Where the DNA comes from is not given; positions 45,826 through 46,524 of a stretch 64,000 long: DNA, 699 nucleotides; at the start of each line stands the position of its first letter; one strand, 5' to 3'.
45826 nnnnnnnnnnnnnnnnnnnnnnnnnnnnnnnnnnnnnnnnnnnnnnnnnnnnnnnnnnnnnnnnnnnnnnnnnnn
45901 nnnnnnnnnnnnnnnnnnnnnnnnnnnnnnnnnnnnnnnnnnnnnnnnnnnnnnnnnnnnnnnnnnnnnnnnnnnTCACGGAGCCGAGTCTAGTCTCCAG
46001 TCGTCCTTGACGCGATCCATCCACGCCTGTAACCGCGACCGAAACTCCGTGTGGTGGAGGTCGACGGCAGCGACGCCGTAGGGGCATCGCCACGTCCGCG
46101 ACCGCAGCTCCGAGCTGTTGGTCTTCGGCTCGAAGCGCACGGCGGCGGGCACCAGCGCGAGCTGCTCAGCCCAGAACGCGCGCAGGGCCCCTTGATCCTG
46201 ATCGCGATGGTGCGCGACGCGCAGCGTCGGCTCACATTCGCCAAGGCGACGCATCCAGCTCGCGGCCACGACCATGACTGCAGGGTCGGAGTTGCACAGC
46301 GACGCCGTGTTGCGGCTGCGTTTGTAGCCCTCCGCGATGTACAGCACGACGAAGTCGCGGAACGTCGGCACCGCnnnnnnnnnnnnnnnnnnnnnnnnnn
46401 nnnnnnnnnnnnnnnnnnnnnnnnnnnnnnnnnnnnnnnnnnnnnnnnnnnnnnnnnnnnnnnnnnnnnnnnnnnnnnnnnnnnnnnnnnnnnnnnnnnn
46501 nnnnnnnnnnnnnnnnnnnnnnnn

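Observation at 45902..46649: SOS-boxed HTH/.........-like gene fused to tRNA-Pro and carrying its promoter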

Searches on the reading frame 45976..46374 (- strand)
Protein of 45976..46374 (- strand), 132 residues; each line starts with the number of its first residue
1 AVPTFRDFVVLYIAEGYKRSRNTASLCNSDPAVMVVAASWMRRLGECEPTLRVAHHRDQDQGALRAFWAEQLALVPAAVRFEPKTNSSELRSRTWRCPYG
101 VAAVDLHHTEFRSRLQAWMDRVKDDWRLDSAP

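Call 33: predict_structure(alignment_id=A2)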
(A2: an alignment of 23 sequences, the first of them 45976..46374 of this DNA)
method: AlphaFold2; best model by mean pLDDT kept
length: 132 residues; sequences in the alignment: 23
mean_pLDDT: 85.4   pTM: 0.78
mean pLDDT of the five models: 85.4, 81.2, 78.6, 75.9, 75.7
residues with pLDDT >= 90: 61; 70-90: 52; 50-70: 18; < 50: 1
segments of 3 or more residues with pLDDT < 50: none
pLDDT, mean of each block of 10 residues (from residue 1): 83 76 89 94 91 91 97 94 71 78 91 87 75 50
secondary structure, 60 per line:
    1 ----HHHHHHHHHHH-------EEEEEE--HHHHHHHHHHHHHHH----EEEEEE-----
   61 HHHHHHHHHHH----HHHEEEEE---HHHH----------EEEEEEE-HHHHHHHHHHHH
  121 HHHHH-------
elements in order: H5-15 E23-28 H31-45 E50-55 H61-71 E79-83 H87-90 E101-107 H109-125

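Call 37: fold_search(model_id=the predicted structure, library=pdb)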
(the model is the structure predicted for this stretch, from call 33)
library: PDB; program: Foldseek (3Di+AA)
matches with E <= 10: 606; with E <= 0.001: 0
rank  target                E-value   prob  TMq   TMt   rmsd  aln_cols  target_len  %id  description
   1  6iki_B                9.0e-03  0.82  0.34  0.33   7.7       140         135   14  Crystal structure of YfiB(W55L) (released 2019-03-13)
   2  9l6x_A                2.6e-02  0.75  0.32  0.35  13.2       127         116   16  Crystal structure of the L7Ae derivative protein LS4 in complex with its co-evolved target CS1 RNA (released 2025-04-02)
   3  5u1h_C                2.8e-02  0.75  0.30  0.32   6.3       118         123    9  Crystal structure of the C-terminal peptidoglycan binding domain of OprF (PA1777) from Pseudomonas aeruginosa (released 2017-01-11)
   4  9l6z_A                2.8e-02  0.63  0.30  0.32  12.6       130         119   15  Crystal structure of the L7Ae derivative protein LS12 in RNA-free state (released 2025-04-02)
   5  9l6y_C                3.0e-02  0.72  0.31  0.34  13.0       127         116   16  Crystal structure of the L7Ae derivative protein LS12 in complex with its co-evolved target CS2 RNA (released 2025-04-02)
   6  6x62_N                3.0e-02  0.63  0.31  0.31   6.7       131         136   11  Legionella pneumophila Dot T4SS OMC (released 2020-09-30)
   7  6jfw_A                4.0e-02  0.69  0.37  0.36   6.8       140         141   10  Crystal structure of PA0833 periplasmic domain from Pseudomonas aeruginosa reveals an unexpected enlarged peptidoglyca (released 2019-03-20)
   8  5u1h_A                4.6e-02  0.69  0.33  0.34   6.2       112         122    9  Crystal structure of the C-terminal peptidoglycan binding domain of OprF (PA1777) from Pseudomonas aeruginosa (released 2017-01-11)
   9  9l6y_A                6.2e-02  0.51  0.32  0.35  13.1       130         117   15  Crystal structure of the L7Ae derivative protein LS12 in complex with its co-evolved target CS2 RNA (released 2025-04-02)
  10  6ikj_A                7.1e-02  0.41  0.32  0.31   7.8       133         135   14  Crystal structure of YfiB(F48S) (released 2019-03-13)
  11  4c8i_A                9.6e-02  0.66  0.31  0.29   5.8        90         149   18  IspF (Burkholderia cenocepacia) citrate complex (released 2014-01-08)
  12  6iki_A                9.6e-02  0.38  0.33  0.33   7.8       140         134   14  Crystal structure of YfiB(W55L) (released 2019-03-13)
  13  1oap                  1.1e-01  0.23  0.24  0.28   8.3       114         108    5  Mad structure of the periplasmique domain of the Escherichia coli PAL protein (released 2004-02-13)
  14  3ke1_B                1.3e-01  0.77  0.35  0.32   5.5        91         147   19  Crystal structure of 2C-methyl-D-erythritol 2,4-cyclodiphosphate synthase from Burkholderia pseudomallei in complex wi (released 2009-11-10)
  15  3td3_H                1.3e-01  0.63  0.34  0.37   6.0       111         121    9  Crystal structure of OmpA-like domain from Acinetobacter baumannii in complex with glycine (released 2011-10-26)
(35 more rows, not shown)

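Call 40: search_protein_families(library=pfam, alignment_id=A2, max_evalue=10)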
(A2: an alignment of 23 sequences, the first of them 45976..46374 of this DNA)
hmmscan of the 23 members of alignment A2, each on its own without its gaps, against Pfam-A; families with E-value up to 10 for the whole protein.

A. member 1, window:45976-46374:- (132 aa): 0 families

B. families by the number of members that match (of 23 scanned): 4 families
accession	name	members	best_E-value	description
PF13646.12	HEAT_2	1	0.014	HEAT repeats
PF16220.10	DUF4880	1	0.017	Domain of unknown function (DUF4880)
PF17523.7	MPS-4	1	0.11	MinK-related peptide, potassium channel accessory sub-unit protein 4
PF05258.17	DciA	1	0.11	Dna[CI] antecedent, DciA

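Call 49: search_protein_representatives(alignment_id=A2)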
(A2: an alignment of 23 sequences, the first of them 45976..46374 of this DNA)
Query: 23 sequences, 131 profile positions. Proteins with E-value up to 0.001 (for the whole library): 1312; up to 1e-10: 319; up to 1e-30: 73. The best 150 are listed.
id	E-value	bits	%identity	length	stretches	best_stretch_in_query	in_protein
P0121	5.9e-58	210.9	-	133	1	5-130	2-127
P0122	1.1e-55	203.6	-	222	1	2-129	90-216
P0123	4.3e-55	201.7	-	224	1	2-127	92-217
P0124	4.8e-52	191.8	-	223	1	2-127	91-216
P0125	6.3e-51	188.2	-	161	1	2-127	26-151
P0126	1.4e-50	187.1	-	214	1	2-127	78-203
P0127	1.5e-48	180.5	-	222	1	2-126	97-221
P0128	3.0e-48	179.6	-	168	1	9-130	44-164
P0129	9.5e-47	174.7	-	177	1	3-126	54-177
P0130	7.1e-46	171.9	-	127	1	11-127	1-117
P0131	8.1e-46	171.7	-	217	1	2-127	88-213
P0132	1.0e-45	171.4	-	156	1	11-127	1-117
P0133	7.3e-45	168.6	-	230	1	3-127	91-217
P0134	1.1e-44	168.1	-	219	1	4-127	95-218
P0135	4.8e-43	162.7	-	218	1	2-127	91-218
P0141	6.8e-41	155.7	-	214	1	2-127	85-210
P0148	1.4e-39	151.5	-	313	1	5-128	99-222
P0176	4.3e-33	130.5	-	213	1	5-127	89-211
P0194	1.2e-30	122.6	-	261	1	2-89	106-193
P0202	7.4e-30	120.1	-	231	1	2-127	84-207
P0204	3.3e-29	118.0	-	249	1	23-113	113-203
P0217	9.6e-28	113.2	-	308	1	2-79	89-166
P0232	8.3e-26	106.9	-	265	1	3-127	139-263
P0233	1.1e-25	106.6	-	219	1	5-130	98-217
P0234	1.3e-25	106.3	-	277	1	4-128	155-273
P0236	3.5e-25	104.9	-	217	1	5-126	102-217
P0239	8.2e-25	103.7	-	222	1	9-124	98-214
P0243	1.4e-24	102.9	-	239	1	5-127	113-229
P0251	3.2e-24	101.8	-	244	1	5-129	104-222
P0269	1.4e-22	96.5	-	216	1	3-127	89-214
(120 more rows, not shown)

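Call 50: search_protein_families(library=pfam, proteins=[P0232, P0234, P0148, P0217, P0243, P0251, P0236, P0233, P0204, P0194], max_evalue=0.01)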
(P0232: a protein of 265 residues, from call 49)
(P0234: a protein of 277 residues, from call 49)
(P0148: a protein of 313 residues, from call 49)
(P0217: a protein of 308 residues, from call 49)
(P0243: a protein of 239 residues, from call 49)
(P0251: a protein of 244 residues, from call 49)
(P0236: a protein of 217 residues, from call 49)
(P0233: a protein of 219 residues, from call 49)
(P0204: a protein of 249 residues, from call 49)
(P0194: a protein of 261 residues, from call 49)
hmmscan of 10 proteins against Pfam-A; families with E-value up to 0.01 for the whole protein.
P0232 (265 aa): 4 families
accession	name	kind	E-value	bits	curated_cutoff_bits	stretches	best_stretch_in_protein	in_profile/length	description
PF13022.12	HTH_Tnp_1_2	-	7.8e-05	23.2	27.9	1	60-130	10-82/122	Helix-turn-helix of insertion element transposase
PF13384.12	HTH_23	-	9.2e-05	22.6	24.6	1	75-95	20-40/50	Homeodomain-like domain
PF12728.13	HTH_17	-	0.00058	20.5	27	1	76-100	5-30/51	Helix-turn-helix domain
PF13518.12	HTH_28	-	0.00073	20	25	1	76-95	16-35/52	Helix-turn-helix domain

P0234 (277 aa): 1 family
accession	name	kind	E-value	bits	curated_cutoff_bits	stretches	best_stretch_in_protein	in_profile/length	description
PF13384.12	HTH_23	-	0.0041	17.3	24.6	0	67-100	11-40/50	Homeodomain-like domain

P0148 (313 aa): 5 families
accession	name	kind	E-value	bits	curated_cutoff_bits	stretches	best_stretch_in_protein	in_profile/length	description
PF13384.12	HTH_23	-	3e-08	33.7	24.6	1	10-40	9-39/50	Homeodomain-like domain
PF12728.13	HTH_17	-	2e-06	28.4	27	0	24-48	7-31/51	Helix-turn-helix domain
PF13518.12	HTH_28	-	1.3e-05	25.6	25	1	8-40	2-34/52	Helix-turn-helix domain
PF01527.26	HTH_Tnp_1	-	0.0033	18.1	24.1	0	5-52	9-54/75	Transposase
PF13542.12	HTH_Tnp_ISL3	-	0.0045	16.9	27.4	0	255-283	20-48/51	Helix-turn-helix domain of transposase family ISL3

P0217 (308 aa): 0 families

P0243 (239 aa): 5 families
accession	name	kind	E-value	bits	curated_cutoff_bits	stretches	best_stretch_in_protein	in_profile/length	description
PF13384.12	HTH_23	-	1.5e-05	25.1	24.6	1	23-52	12-40/50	Homeodomain-like domain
PF02796.21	HTH_7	-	0.00013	22.5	23.8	1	18-47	10-39/45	Helix-turn-helix domain of resolvase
PF13518.12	HTH_28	-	0.00017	22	25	1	26-52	9-35/52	Helix-turn-helix domain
PF13551.12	HTH_29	-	0.00042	20.8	28.1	1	25-53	7-36/64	Winged helix-turn helix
PF18579.7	Raf1_HTH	-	0.0063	16.6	27.3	0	12-44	13-45/61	Rubisco accumulation factor 1 helix turn helix domain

P0251 (244 aa): 3 families
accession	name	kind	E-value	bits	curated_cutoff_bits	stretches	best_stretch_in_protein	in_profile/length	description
PF13384.12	HTH_23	-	0.00078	19.6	24.6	1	16-41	15-40/50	Homeodomain-like domain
PF01527.26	HTH_Tnp_1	-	0.0096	16.6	24.1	0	2-41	6-46/75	Transposase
PF02796.21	HTH_7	-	0.0096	16.5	23.8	0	6-36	9-39/45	Helix-turn-helix domain of resolvase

P0236 (217 aa): 1 family
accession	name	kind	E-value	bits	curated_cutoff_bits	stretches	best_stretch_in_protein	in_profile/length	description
PF13384.12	HTH_23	-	0.0057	16.9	24.6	0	15-42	13-40/50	Homeodomain-like domain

P0233 (219 aa): 2 families
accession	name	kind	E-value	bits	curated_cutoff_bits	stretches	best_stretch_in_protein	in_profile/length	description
PF13384.12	HTH_23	-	0.0064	16.7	24.6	0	13-41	12-40/50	Homeodomain-like domain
PF02796.21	HTH_7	-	0.0094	16.5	23.8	0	2-36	5-39/45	Helix-turn-helix domain of resolvase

P0204 (249 aa): 10 families
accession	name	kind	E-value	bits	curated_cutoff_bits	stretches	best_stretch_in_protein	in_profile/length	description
PF08822.17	DUF1804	-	7.4e-05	23.1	29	1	4-63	1-58/164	Protein of unknown function (DUF1804)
PF12728.13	HTH_17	-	9.1e-05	23.1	27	1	23-45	2-25/51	Helix-turn-helix domain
PF01381.28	HTH_3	-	9.7e-05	22.8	23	1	16-57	3-44/55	Helix-turn-helix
PF08279.18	HTH_11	-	0.00051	20.3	25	1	16-40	9-33/55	HTH domain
PF13384.12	HTH_23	-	0.00071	19.8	24.6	1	16-44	10-39/50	Homeodomain-like domain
PF13518.12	HTH_28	-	0.00086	19.8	25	1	19-44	9-34/52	Helix-turn-helix domain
PF12844.13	HTH_19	-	0.0016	18.7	30.2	1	15-44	5-34/64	Helix-turn-helix domain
PF13560.12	HTH_31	-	0.0029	18.3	27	1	14-48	6-40/64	Helix-turn-helix domain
PF04545.22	Sigma70_r4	-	0.0083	16.1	24.1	0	17-39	15-37/50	Sigma-70, region 4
PF13412.12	HTH_24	-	0.0085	16.1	21.9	0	21-40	16-35/48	Winged helix-turn-helix DNA-binding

P0194 (261 aa): 0 families

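Call 52: find_encoding_contigs(protein=P0141, flank=3000, max_places=4)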
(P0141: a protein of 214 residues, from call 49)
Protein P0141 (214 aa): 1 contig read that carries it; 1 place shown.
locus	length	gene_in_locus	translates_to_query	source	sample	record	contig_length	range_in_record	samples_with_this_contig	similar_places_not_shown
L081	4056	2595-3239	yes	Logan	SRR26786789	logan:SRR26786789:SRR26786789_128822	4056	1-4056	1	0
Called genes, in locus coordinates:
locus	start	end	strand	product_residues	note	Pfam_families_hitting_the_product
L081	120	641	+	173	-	-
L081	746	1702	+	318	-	PF01916:DS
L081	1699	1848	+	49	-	-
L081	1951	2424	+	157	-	-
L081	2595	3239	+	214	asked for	-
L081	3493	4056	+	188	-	?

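Call 53: find_encoding_contigs(protein=P0233, flank=3000, max_places=4)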
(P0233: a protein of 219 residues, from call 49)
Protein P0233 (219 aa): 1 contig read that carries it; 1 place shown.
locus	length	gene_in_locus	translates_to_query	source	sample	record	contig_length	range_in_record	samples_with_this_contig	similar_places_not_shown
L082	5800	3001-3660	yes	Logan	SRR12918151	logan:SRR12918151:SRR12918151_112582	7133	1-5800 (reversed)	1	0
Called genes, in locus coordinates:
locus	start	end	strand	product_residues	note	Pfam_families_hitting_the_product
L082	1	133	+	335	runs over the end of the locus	-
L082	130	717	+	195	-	PF21448:DNMK, PF04275:P-mevalo_kinase (faint), PF21448:DNMK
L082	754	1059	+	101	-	-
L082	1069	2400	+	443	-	PF25188:Tad6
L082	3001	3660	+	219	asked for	-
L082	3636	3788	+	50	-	-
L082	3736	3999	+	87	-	-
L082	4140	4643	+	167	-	-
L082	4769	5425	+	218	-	PF01844:HNH, PF14279:HNH_5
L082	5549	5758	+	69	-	-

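Call 55: find_encoding_contigs(protein=P0202, flank=3000, max_places=3)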
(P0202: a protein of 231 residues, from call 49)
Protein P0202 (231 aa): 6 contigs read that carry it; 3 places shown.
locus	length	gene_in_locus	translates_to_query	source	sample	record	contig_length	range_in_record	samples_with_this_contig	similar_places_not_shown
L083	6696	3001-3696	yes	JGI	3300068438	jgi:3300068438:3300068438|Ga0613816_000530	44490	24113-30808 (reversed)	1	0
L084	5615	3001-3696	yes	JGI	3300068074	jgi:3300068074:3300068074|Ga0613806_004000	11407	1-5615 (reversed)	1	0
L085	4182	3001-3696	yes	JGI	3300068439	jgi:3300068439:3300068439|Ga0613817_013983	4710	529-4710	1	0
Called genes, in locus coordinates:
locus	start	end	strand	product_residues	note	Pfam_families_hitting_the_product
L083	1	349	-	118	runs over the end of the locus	PF00041:fn3, PF25059:FN3_DSCAM-DSCAML_C (weak)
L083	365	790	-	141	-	-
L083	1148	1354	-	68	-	-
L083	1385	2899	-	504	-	-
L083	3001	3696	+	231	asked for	-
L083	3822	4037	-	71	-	-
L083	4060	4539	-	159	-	-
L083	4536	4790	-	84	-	-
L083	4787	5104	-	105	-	-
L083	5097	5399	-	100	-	-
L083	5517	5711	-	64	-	-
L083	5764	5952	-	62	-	-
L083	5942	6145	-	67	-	-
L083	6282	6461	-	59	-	-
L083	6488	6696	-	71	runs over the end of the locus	-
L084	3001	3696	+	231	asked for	-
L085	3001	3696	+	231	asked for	-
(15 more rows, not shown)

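Call 56: find_encoding_contigs(protein=P0251, flank=3000, max_places=3)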
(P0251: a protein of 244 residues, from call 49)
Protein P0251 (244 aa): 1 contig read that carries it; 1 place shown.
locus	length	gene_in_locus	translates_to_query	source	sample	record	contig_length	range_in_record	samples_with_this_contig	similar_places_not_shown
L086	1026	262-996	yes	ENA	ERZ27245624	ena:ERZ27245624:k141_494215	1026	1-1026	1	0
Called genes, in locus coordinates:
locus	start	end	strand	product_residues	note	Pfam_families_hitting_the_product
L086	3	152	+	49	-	?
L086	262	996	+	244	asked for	-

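Call 62: find_related_loci(query=A4, collection=viral_contigs, flank=4000)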
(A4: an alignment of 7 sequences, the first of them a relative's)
Query A4 (219 aa) in viral_contigs; peptide patterns used: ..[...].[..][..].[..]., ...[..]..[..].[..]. (x = any residue, [..] = any of these).
21 stretches matched a pattern; 1 encode a relative of the query (tblastn E <= 1e-3); 1 distinct loci.
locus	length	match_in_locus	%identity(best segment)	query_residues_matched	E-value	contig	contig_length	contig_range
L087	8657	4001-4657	100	1-219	7e-151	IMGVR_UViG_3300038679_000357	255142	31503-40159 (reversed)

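Call 63: find_related_loci(query=A5, collection=viral_contigs, flank=4000)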
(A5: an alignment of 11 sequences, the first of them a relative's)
Query A5 (214 aa) in viral_contigs; peptide patterns used: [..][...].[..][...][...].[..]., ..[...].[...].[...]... (x = any residue, [..] = any of these).
64 stretches matched a pattern; 7 encode a relative of the query (tblastn E <= 1e-3); 7 distinct loci.
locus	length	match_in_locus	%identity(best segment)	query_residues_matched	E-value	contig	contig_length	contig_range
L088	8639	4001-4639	42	1-209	1e-50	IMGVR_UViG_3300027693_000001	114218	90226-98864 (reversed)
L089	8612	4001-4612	31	9-209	2e-33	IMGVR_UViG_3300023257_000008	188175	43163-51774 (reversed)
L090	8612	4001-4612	31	9-209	2e-33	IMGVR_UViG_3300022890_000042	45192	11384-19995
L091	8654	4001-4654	32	1-208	2e-27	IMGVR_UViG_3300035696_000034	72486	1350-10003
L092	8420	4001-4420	33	68-209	3e-25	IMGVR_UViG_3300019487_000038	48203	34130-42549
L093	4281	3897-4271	40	1-124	4e-25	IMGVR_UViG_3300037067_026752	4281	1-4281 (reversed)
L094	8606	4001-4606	26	8-211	8e-20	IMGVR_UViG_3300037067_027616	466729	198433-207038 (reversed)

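Call 86: find_encoding_contigs(protein=P0131, flank=2000, max_places=2)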
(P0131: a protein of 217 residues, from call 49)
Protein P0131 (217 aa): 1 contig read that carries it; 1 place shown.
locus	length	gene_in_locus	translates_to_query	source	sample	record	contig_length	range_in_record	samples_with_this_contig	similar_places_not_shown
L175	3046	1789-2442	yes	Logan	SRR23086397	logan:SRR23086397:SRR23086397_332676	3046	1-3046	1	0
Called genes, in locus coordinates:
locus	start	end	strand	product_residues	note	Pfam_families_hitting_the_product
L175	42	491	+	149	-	-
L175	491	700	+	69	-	-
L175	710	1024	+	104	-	-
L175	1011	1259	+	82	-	-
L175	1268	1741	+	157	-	-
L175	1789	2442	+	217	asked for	-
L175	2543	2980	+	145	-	PF20274:cREC_REC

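Call 87: find_encoding_contigs(protein=P0176, flank=2000, max_places=2)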
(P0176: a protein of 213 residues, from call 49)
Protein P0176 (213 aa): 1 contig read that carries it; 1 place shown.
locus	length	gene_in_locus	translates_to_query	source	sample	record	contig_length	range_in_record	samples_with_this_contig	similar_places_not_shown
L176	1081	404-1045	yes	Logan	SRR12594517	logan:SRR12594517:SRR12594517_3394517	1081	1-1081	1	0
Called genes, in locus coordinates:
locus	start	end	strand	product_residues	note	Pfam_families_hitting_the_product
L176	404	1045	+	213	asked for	-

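Call 88: find_encoding_contigs(protein=P0239, flank=2000, max_places=2)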
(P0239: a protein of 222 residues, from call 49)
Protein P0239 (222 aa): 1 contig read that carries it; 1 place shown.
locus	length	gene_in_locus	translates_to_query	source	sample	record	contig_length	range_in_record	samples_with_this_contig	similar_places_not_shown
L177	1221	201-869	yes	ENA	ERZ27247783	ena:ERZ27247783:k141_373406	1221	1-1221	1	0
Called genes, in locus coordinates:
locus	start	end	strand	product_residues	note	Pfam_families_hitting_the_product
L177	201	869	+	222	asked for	-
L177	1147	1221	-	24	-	?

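Call 89: find_encoding_contigs(protein=P0269, flank=2000, max_places=2)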
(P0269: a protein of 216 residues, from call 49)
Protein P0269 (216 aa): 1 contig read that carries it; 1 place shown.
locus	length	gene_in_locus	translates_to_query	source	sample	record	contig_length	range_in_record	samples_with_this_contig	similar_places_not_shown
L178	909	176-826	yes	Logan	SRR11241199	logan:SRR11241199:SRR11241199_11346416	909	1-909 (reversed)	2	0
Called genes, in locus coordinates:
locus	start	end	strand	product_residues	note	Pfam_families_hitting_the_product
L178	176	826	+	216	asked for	PF13384:HTH_23 (weak), PF13518:HTH_28 (faint)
